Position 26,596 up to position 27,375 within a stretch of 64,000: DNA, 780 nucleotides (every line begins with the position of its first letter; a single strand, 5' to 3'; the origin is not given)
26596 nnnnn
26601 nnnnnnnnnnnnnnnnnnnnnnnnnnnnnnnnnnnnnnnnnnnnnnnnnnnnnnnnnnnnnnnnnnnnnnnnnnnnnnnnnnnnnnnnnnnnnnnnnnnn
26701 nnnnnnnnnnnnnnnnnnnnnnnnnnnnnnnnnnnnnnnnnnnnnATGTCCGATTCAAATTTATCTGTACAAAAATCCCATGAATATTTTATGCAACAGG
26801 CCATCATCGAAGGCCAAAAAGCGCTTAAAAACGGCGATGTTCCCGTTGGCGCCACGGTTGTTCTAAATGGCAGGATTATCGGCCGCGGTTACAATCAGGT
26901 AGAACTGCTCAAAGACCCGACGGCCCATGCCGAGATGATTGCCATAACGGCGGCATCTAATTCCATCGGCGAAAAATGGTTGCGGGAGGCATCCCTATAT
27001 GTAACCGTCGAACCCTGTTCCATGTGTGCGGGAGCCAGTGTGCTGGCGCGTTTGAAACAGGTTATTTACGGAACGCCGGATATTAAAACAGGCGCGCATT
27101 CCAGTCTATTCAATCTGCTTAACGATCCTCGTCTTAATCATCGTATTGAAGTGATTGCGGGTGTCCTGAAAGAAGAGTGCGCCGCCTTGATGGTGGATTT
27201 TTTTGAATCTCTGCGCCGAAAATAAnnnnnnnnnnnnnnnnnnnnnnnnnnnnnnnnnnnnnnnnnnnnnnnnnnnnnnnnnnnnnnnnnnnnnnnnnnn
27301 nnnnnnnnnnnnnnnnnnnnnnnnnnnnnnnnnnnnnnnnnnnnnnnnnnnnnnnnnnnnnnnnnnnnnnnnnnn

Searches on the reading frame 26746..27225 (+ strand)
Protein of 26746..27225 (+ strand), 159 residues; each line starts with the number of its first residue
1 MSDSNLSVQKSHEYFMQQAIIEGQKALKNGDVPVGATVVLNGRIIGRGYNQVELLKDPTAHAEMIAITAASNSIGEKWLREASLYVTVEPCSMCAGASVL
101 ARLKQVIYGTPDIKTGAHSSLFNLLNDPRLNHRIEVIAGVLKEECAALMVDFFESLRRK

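Call 7: search_protein_families(library=pfam, proteins=[window:26746-27225:+])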
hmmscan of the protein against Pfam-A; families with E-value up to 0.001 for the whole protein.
window:26746-27225:+ (159 aa): 3 families
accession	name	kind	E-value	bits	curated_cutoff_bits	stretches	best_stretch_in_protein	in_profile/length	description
PF14437.12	MafB19-deam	-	2.6e-36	125.1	27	1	11-157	2-142/142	MafB19-like deaminase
PF00383.29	dCMP_cyt_deam_1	-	1.8e-27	95.7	25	1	10-110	2-102/102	Cytidine and deoxycytidylate deaminase zinc-binding region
PF14439.12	Bd3614-deam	-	6.7e-05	23.3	38.5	1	56-112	31-92/113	Bd3614-like deaminase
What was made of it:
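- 26746..27225 (+): tadA (tRNA adenosine-34 deaminase). It starts 23 nt after tRNA-Glu with no promoter or terminator between, so it is probably co-transcribed. Pfam PF14437/PF00383 (call 7).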

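Call 22: find_homologous_proteins(query=window:26746-27225:+, max_evalue=1e-30)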
Query window:26746-27225:+ (159 aa): 7515 proteins with E <= 1e-30 among 8000 candidates; the best 120 are listed.
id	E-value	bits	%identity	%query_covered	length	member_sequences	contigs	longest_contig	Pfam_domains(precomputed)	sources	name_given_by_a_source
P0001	1.8e-87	309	100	91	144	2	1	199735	PF00383.30,PF14437.13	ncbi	-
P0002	4.8e-86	304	87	99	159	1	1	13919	PF00383.30,PF14437.13,PF14439.13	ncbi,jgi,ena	-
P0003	3.1e-84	298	85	99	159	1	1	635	PF00383.30,PF14437.13,PF14439.13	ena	-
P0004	4.4e-84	298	87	99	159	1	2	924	PF00383.30,PF14437.13,PF14439.13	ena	-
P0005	2.0e-79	283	81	100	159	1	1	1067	PF00383.30,PF14437.13,PF14439.13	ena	-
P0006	1.8e-78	279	90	91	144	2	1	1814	PF00383.30,PF14437.13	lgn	-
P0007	3.9e-78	278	81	100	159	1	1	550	PF00383.30,PF14437.13,PF14439.13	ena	-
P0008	2.0e-77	276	78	100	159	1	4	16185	PF00383.30,PF14437.13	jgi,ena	-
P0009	3.2e-76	272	84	93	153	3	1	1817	PF00383.30,PF14437.13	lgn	-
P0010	3.3e-76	272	86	91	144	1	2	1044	PF00383.30,PF14437.13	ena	-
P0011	2.1e-75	269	80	96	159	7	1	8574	PF00383.30,PF14437.13,PF14439.13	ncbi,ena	-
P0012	2.9e-75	269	78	99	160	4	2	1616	PF00383.30,PF14437.13,PF14439.13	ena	-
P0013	2.5e-74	266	79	97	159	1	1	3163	PF00383.30,PF14437.13,PF14439.13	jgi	-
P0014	4.2e-73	262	76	97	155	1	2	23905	PF00383.30,PF14437.13,PF14439.13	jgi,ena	-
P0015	1.6e-72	260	78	96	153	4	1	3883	PF00383.30,PF14437.13,PF14439.13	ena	-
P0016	1.7e-72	260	77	95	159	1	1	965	PF00383.30,PF14437.13,PF14439.13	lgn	-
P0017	1.8e-72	260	74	100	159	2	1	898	PF00383.30,PF14437.13,PF14439.13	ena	-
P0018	4.2e-72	259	77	95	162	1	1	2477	PF00383.30,PF14437.13,PF14439.13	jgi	-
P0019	4.9e-72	259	80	92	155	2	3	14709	PF00383.30,PF14437.13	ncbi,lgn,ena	-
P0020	7.5e-72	258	77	95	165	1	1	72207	PF00383.30,PF14437.13,PF14439.13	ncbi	-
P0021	8.1e-72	258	78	93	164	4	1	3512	PF00383.30,PF14437.13,PF14439.13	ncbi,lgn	-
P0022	9.6e-72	258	77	92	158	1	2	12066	PF00383.30,PF14437.13,PF14439.13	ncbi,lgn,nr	ncbi:MAG: tRNA adenosine(34) deaminase TadA [Calditrichaceae bacterium]|nr:tRNA adenosine(34) deamin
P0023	1.1e-71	257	73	99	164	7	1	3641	PF00383.30,PF14437.13,PF14439.13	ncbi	-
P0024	2.3e-71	256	77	92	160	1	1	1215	PF00383.30,PF14437.13,PF14439.13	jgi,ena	-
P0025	3.8e-71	256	77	96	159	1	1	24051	PF00383.30,PF14437.13,PF14439.13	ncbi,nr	ncbi:MAG: tRNA-specific adenosine deaminase [Caldithrix sp.]|nr:tRNA-specific adenosine deaminase [C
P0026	4.4e-71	255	79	91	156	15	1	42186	PF00383.30,PF14437.13,PF14439.13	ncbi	-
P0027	4.4e-71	255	79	92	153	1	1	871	PF00383.30,PF14437.13,PF14439.13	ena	-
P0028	5.9e-71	255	78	92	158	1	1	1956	PF00383.30,PF14437.13,PF14439.13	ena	-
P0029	8.3e-71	255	75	96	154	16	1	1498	PF00383.30,PF14437.13,PF14439.13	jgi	jgi:tRNA(adenine34) deaminase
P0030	9.8e-71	254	76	96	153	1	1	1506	PF00383.30,PF14437.13,PF14439.13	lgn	-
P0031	1.1e-70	254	79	92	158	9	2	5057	PF00383.30,PF14437.13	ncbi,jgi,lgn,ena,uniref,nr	ncbi:MAG TPA: tRNA adenosine(34) deaminase TadA [Caldithrix abyssi]|uniref:tRNA-specific adenosine d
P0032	1.1e-70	254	74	97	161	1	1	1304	PF00383.30,PF14437.13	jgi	jgi:tRNA(adenine34) deaminase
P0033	1.3e-70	254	79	91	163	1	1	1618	PF00383.30,PF14437.13,PF14439.13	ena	-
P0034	1.3e-70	254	77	92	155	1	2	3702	PF00383.30,PF14437.13,PF14439.13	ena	-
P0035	1.7e-70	254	78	93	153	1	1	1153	PF00383.30,PF14437.13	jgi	jgi:tRNA(adenine34) deaminase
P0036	1.9e-70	253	75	96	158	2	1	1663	PF00383.30,PF14437.13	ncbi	-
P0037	2.0e-70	253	74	96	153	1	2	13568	PF00383.30,PF14437.13,PF14439.13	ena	-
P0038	2.1e-70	253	80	91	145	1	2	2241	PF00383.30,PF14437.13,PF14439.13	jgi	-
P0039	2.4e-70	253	78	92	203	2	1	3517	PF00383.30,PF14437.13,PF14439.13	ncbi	-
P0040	3.1e-70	253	75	96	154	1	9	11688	PF00383.30,PF14437.13,PF14439.13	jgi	jgi:tRNA(adenine34) deaminase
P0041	3.1e-70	253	76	92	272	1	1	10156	PF00383.30,PF14437.13,PF14439.13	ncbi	-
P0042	3.3e-70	253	79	92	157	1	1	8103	PF00383.30,PF14437.13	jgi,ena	-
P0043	3.3e-70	253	81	91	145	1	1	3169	PF00383.30,PF14437.13,PF14439.13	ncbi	-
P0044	3.5e-70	253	77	92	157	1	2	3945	PF00383.30,PF14437.13,PF14439.13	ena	-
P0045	3.5e-70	253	76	94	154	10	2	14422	PF00383.30,PF14437.13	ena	-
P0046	3.6e-70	252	81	91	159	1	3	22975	PF00383.30,PF14437.13,PF14439.13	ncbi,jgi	-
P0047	3.9e-70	252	75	94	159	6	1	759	PF00383.30,PF14437.13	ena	-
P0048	6.4e-70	252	75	97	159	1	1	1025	PF00383.30,PF14437.13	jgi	jgi:tRNA(adenine34) deaminase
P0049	6.7e-70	252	76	96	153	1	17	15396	PF00383.30,PF14437.13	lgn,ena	-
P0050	8.0e-70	251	74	97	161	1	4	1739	PF00383.30,PF14437.13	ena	-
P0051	8.2e-70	251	76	92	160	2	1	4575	PF00383.30,PF14437.13,PF14439.13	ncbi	-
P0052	8.2e-70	251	81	91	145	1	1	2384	PF00383.30,PF14437.13,PF14439.13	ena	-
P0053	8.6e-70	251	76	96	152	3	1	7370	PF00383.30,PF14437.13,PF14439.13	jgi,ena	-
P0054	8.9e-70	251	71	99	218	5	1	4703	PF00383.30,PF14437.13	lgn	-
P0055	9.2e-70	251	74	95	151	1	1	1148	PF00383.30,PF14437.13,PF14439.13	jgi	jgi:tRNA(adenine34) deaminase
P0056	1.2e-69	251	81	89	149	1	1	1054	PF00383.30,PF14437.13,PF14439.13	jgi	jgi:tRNA(adenine34) deaminase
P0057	1.2e-69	251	81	91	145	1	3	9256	PF00383.30,PF14437.13,PF14439.13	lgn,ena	-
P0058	1.3e-69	251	74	96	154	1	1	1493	PF00383.30,PF14437.13,PF14439.13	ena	-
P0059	1.5e-69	250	74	96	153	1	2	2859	PF00383.30,PF14437.13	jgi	jgi:tRNA(adenine34) deaminase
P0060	1.8e-69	250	73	97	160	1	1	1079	PF00383.30,PF14437.13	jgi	-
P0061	2.0e-69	250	76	92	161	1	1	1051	PF00383.30,PF14437.13,PF14439.13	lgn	-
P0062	2.1e-69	250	77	92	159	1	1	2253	PF00383.30,PF14437.13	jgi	-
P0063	2.7e-69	250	73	96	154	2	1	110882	PF00383.30,PF14437.13,PF14439.13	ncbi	-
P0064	4.2e-69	249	74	95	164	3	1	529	PF00383.30,PF14437.13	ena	-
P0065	4.4e-69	249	75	96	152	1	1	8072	PF00383.30,PF14437.13,PF14439.13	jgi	jgi:tRNA(adenine34) deaminase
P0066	8.1e-69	248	80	91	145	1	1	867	PF00383.30,PF14437.13,PF14439.13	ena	-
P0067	8.5e-69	248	75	92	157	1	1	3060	PF00383.30,PF14437.13,PF14439.13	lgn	-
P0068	8.9e-69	248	71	97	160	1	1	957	PF00383.30,PF14437.13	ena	-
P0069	1.3e-68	247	77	92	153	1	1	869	PF00383.30,PF14437.13,PF14439.13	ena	-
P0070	1.3e-68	247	74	94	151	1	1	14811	PF00383.30,PF14437.13,PF14439.13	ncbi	-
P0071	1.7e-68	247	78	91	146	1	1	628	PF00383.30,PF14437.13,PF14439.13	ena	-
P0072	1.7e-68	247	76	92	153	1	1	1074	PF00383.30,PF14437.13,PF14439.13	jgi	-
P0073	2.0e-68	247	74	93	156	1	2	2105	PF00383.30,PF14437.13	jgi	-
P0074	2.1e-68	247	80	91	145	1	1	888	PF00383.30,PF14437.13,PF14439.13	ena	-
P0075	2.4e-68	247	78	91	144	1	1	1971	PF00383.30,PF14437.13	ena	-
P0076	3.2e-68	246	78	91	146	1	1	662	PF00383.30,PF14437.13,PF14439.13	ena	-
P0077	3.5e-68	246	73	94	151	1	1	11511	PF00383.30,PF14437.13,PF14439.13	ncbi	-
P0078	4.2e-68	246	74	93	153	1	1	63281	PF00383.30,PF14437.13,PF14439.13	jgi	-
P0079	4.7e-68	246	71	97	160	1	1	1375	PF00383.30,PF14437.13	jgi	-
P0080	4.7e-68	246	76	94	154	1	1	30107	PF00383.30,PF14437.13,PF14439.13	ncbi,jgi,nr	ncbi:MAG: nucleoside deaminase [Calditrichaeota bacterium]|nr:MAG: nucleoside deaminase [Calditricho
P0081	6.5e-68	245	77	91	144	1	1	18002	PF00383.30,PF14437.13,PF14439.13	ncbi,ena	-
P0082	6.6e-68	245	78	91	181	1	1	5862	PF00383.30,PF14437.13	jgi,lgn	-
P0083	7.0e-68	245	77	91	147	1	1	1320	PF00383.30,PF14437.13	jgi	-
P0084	7.6e-68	245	79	91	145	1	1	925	PF00383.30,PF14437.13,PF14439.13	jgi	jgi:tRNA(adenine34) deaminase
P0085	8.0e-68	245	71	96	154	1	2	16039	PF00383.30,PF14437.13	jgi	-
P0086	8.5e-68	245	78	91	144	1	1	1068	PF00383.30,PF14437.13,PF14439.13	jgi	jgi:tRNA(adenine34) deaminase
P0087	9.8e-68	245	74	94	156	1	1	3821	PF00383.30,PF14437.13,PF14439.13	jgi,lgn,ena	-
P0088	1.1e-67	244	79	91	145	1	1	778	PF00383.30,PF14437.13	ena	-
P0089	1.1e-67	244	78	91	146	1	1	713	PF00383.30,PF14437.13,PF14439.13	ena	-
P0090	1.9e-67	244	72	97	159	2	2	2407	PF00383.30,PF14437.13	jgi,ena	-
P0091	2.1e-67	243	71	97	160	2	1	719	PF00383.30,PF14437.13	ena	-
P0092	2.1e-67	243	78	91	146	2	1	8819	PF00383.30,PF14437.13,PF14439.13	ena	-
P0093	2.3e-67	243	71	97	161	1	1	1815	PF00383.30,PF14437.13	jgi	jgi:tRNA(adenine34) deaminase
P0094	2.5e-67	243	72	94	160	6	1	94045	PF00383.30,PF14437.13,PF14439.13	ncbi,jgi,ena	-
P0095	2.7e-67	243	75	93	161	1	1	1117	PF00383.30,PF14437.13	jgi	-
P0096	2.8e-67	243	72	94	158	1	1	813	PF00383.30,PF14437.13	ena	-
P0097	3.2e-67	243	72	98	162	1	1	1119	PF00383.30,PF14437.13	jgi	jgi:tRNA(adenine34) deaminase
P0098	3.4e-67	243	73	94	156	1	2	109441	PF00383.30,PF14437.13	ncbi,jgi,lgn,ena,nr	ncbi:MAG TPA: nucleoside deaminase [Calditrichaeota bacterium]|nr:nucleoside deaminase [Calditrichot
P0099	3.9e-67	243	71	97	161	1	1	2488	PF00383.30,PF14437.13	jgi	jgi:tRNA(adenine34) deaminase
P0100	3.9e-67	243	76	91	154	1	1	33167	PF00383.30,PF14437.13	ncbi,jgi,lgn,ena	-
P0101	4.7e-67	242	72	97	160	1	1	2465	PF00383.30,PF14437.13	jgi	-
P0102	9.3e-67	241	77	89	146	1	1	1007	PF00383.30,PF14437.13,PF14439.13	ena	-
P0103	1.0e-66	241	75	92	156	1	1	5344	PF00383.30,PF14437.13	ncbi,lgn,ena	-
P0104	1.2e-66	241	72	97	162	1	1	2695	PF00383.30,PF14437.13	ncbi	-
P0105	1.3e-66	241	77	91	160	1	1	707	PF00383.30,PF14437.13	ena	-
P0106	1.4e-66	241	75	91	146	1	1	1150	PF00383.30,PF14437.13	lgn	-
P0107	1.5e-66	241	72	96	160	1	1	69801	PF00383.30,PF14437.13,PF14439.13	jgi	jgi:tRNA(adenine34) deaminase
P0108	1.9e-66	240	78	91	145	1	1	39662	PF00383.30,PF14437.13,PF14439.13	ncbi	-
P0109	1.9e-66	240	75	92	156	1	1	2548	PF00383.30,PF14437.13,PF14439.13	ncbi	-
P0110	2.0e-66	240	75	91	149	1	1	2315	PF00383.30,PF14437.13,PF14439.13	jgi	jgi:tRNA(adenine34) deaminase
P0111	2.6e-66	240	75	92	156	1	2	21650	PF00383.30,PF14437.13,PF14439.13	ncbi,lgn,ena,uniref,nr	ncbi:MAG TPA: nucleoside deaminase [Caldithrix abyssi]|uniref:tRNA-specific adenosine deaminase n=1 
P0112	2.7e-66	240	72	95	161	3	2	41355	PF00383.30,PF14437.13,PF14439.13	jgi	jgi:tRNA(adenine34) deaminase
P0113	2.9e-66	240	69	97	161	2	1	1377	PF00383.30,PF14437.13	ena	-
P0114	3.4e-66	240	77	89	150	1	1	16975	PF00383.30,PF14437.13,PF14439.13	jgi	jgi:tRNA(adenine34) deaminase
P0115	3.7e-66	239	74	92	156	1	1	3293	PF00383.30,PF14437.13,PF14439.13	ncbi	-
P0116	4.3e-66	239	70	91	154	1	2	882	PF00383.30,PF14437.13,PF14439.13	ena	-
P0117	4.6e-66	239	69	96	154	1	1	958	PF00383.30,PF14437.13,PF14439.13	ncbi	-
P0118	5.2e-66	239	70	94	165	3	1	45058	PF00383.30,PF14437.13,PF14439.13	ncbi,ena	-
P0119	7.5e-66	238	71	97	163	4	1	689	PF00383.30,PF14437.13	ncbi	-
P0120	8.4e-66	238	76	91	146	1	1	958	PF00383.30,PF14437.13,PF14439.13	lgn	-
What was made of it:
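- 26746..27225 (+): Homologues are named TadA by their sources (call 22).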

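Call 23: find_encoding_contigs(protein=P0002, flank=4000, max_places=3)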
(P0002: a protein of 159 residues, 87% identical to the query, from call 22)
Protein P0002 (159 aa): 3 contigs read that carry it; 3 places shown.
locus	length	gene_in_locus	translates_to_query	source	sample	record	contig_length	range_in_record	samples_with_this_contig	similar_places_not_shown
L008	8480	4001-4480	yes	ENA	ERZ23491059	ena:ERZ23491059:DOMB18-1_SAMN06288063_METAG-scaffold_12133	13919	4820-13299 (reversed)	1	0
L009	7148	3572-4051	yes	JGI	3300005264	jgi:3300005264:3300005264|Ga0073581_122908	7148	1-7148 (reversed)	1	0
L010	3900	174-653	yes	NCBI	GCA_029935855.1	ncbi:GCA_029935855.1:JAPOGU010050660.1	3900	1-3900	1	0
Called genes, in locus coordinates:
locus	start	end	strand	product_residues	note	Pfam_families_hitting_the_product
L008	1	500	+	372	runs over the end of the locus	?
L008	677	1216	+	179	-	-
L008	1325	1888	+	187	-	-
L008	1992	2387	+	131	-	-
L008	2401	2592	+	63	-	-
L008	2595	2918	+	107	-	-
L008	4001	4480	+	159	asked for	PF00383:dCMP_cyt_deam_1, PF14437:MafB19-deam, PF14439:Bd3614-deam (weak)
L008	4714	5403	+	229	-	PF00072:Response_reg, PF00486:Trans_reg_C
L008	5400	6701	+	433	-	PF00672:HAMP, PF00512:HisKA, PF02518:HATPase_c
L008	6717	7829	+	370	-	PF25919:BSH_CusB (faint), PF25917:BSH_RND, PF25973:BSH_CzcB (weak)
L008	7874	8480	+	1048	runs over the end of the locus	PF00873:ACR_tran, PF02355:SecD_SecF_C (faint)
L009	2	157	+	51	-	?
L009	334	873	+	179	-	-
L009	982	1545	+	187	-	-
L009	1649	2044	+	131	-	-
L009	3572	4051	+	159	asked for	PF00383:dCMP_cyt_deam_1, PF14437:MafB19-deam, PF14439:Bd3614-deam (weak)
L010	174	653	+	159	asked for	PF00383:dCMP_cyt_deam_1, PF14437:MafB19-deam, PF14439:Bd3614-deam (weak)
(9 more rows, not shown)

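Call 24: find_encoding_contigs(protein=P0008, flank=4000, max_places=4)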
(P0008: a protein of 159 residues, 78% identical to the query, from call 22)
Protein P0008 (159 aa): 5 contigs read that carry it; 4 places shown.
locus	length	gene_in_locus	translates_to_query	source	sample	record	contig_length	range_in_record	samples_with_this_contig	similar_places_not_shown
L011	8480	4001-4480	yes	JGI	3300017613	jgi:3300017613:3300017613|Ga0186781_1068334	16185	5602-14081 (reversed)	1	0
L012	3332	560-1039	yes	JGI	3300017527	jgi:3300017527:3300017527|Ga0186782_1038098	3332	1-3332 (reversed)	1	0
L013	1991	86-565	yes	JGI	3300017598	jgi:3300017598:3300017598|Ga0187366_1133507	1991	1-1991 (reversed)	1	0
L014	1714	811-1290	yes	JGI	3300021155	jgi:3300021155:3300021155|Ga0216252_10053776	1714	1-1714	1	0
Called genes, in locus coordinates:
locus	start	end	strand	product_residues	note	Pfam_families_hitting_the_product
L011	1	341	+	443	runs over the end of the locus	PF01103:Omp85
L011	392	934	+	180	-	-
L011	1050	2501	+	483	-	PF00672:HAMP, PF00512:HisKA, PF02518:HATPase_c, PF14501:HATPase_c_5 (weak)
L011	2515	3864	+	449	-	PF00072:Response_reg, PF00158:Sigma54_activat, PF14532:Sigma54_activ_2, PF25601:AAA_lid_14, PF02954:HTH_8 (weak)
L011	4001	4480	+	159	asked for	PF00383:dCMP_cyt_deam_1, PF14437:MafB19-deam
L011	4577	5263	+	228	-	PF00072:Response_reg, PF00486:Trans_reg_C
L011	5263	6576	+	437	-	PF00672:HAMP, PF00512:HisKA, PF02518:HATPase_c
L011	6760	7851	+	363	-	PF25919:BSH_CusB (faint), PF25917:BSH_RND (weak), PF25973:BSH_CzcB (weak)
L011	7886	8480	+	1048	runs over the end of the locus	PF00873:ACR_tran, PF02355:SecD_SecF_C (faint), PF03176:MMPL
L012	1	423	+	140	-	?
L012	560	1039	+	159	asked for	PF00383:dCMP_cyt_deam_1, PF14437:MafB19-deam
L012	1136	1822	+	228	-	PF00072:Response_reg, PF00486:Trans_reg_C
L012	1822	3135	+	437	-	PF00672:HAMP, PF00512:HisKA (weak), PF02518:HATPase_c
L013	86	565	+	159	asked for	PF00383:dCMP_cyt_deam_1, PF14437:MafB19-deam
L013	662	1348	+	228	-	PF00072:Response_reg, PF00486:Trans_reg_C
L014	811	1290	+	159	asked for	PF00383:dCMP_cyt_deam_1, PF14437:MafB19-deam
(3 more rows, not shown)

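Call 25: find_encoding_contigs(protein=P0014, flank=4000, max_places=3)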
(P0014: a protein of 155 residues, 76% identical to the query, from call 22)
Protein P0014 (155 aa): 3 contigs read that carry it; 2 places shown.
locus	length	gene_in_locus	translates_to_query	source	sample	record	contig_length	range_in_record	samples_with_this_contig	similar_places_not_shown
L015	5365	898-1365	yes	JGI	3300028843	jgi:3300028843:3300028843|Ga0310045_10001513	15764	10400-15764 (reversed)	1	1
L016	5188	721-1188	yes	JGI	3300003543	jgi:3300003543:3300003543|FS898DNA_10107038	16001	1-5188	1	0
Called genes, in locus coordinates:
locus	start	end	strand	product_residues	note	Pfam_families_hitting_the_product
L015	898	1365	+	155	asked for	PF00383:dCMP_cyt_deam_1, PF14437:MafB19-deam, PF14439:Bd3614-deam (weak)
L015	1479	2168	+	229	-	PF00072:Response_reg, PF00486:Trans_reg_C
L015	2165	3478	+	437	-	PF00672:HAMP, PF00512:HisKA, PF02518:HATPase_c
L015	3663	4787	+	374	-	PF25919:BSH_CusB (faint), PF25917:BSH_RND (weak), PF25973:BSH_CzcB (faint)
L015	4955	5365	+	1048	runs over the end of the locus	PF00873:ACR_tran, PF02355:SecD_SecF_C (faint), PF03176:MMPL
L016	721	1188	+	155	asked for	PF00383:dCMP_cyt_deam_1, PF14437:MafB19-deam, PF14439:Bd3614-deam (weak)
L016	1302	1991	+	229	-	PF00072:Response_reg, PF00486:Trans_reg_C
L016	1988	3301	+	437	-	PF00672:HAMP, PF00512:HisKA, PF02518:HATPase_c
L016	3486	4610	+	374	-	PF25919:BSH_CusB (faint), PF25917:BSH_RND (weak), PF25973:BSH_CzcB (faint)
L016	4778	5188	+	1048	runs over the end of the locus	PF00873:ACR_tran, PF02355:SecD_SecF_C (faint), PF03176:MMPL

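Call 26: find_encoding_contigs(protein=P0020, flank=4000, max_places=3)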
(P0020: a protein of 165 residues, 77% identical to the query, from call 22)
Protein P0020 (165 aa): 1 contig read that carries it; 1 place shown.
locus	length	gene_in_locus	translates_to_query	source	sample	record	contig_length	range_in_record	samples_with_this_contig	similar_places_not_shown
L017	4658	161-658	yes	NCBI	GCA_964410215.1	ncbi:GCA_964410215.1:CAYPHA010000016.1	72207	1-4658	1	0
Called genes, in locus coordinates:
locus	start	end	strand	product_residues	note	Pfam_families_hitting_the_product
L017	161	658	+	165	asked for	PF00383:dCMP_cyt_deam_1, PF14437:MafB19-deam, PF14439:Bd3614-deam (weak)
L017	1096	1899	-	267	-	PF01904:DUF72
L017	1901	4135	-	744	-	PF00515:TPR_1 (faint), PF07719:TPR_2 (faint), PF13174:TPR_6 (faint), PF13424:TPR_12 (faint), PF13428:TPR_14 (faint), PF13432:TPR_16 (faint), PF14559:TPR_19 (faint), PF01464:SLT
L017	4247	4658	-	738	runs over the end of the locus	PF13585:CHU_C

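Call 32: find_encoding_contigs(protein=P0025, flank=3000, max_places=2)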
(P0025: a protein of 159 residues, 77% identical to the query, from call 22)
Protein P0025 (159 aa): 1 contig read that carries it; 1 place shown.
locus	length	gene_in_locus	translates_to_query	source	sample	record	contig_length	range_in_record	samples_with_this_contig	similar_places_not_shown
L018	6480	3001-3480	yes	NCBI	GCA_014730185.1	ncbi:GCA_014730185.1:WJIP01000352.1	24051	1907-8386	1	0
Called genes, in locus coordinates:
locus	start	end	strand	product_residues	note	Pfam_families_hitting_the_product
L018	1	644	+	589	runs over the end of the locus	PF05524:PEP-utilisers_N, PF00391:PEP-utilizers, PF02896:PEP-utilizers_C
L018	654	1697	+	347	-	PF01380:SIS (weak), PF10432:bact-PGI_C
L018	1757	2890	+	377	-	PF00438:S-AdoMet_synt_N, PF02772:S-AdoMet_synt_M, PF02773:S-AdoMet_synt_C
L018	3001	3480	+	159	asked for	PF00383:dCMP_cyt_deam_1, PF14437:MafB19-deam, PF14439:Bd3614-deam (weak)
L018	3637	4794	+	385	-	PF00512:HisKA, PF02518:HATPase_c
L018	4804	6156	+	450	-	PF00072:Response_reg, PF00158:Sigma54_activat, PF14532:Sigma54_activ_2, PF00004:AAA (weak), PF07728:AAA_5, PF25601:AAA_lid_14, PF02954:HTH_8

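Call 33: find_encoding_contigs(protein=P0026, flank=3000, max_places=2)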
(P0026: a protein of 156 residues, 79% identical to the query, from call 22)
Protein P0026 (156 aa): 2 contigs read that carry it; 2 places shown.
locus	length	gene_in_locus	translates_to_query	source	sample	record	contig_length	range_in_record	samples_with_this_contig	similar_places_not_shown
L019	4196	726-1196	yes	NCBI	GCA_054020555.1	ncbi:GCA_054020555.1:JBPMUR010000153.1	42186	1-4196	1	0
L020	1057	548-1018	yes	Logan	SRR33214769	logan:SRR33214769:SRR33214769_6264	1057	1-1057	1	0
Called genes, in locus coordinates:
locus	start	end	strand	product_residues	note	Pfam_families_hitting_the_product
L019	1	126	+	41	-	?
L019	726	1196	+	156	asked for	PF00383:dCMP_cyt_deam_1, PF14437:MafB19-deam, PF14439:Bd3614-deam (weak)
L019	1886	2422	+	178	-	-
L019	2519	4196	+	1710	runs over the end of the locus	PF13229:Beta_helix, PF22073:Cep192_D4 (faint), PF15780:ASH (faint), PF24798:Ig-CFAP74_4th (faint), PF22066:Cep192_D8 (weak), PF22544:HYDIN_VesB_CFA65-like_Ig (weak), PF13860:FlgD_ig, PF18962:Por_Secre_tail (weak), +5 more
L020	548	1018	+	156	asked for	PF00383:dCMP_cyt_deam_1, PF14437:MafB19-deam, PF14439:Bd3614-deam (weak)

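Call 34: find_encoding_contigs(protein=P0046, flank=3000, max_places=3)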
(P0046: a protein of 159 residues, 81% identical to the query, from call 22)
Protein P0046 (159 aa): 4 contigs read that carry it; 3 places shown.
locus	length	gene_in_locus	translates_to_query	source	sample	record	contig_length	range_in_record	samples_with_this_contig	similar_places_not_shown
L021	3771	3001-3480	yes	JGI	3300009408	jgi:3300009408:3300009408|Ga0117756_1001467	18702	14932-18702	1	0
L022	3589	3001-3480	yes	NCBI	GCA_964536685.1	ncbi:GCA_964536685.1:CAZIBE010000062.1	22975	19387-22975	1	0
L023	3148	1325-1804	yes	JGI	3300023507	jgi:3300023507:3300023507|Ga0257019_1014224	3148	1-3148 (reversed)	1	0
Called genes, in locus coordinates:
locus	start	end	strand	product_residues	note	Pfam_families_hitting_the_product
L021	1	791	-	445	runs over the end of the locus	PF07969:Amidohydro_3 (faint), PF01979:Amidohydro_1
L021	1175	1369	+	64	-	-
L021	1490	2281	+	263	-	-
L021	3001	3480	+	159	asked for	PF00383:dCMP_cyt_deam_1, PF14437:MafB19-deam, PF14439:Bd3614-deam (weak)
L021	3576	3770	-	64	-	?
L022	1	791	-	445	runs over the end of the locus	PF07969:Amidohydro_3 (faint), PF01979:Amidohydro_1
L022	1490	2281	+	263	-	-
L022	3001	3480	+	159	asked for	PF00383:dCMP_cyt_deam_1, PF14437:MafB19-deam, PF14439:Bd3614-deam (weak)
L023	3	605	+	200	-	?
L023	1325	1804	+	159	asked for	PF00383:dCMP_cyt_deam_1, PF14437:MafB19-deam, PF14439:Bd3614-deam (weak)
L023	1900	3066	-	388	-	PF14294:DUF4372, PF01609:DDE_Tnp_1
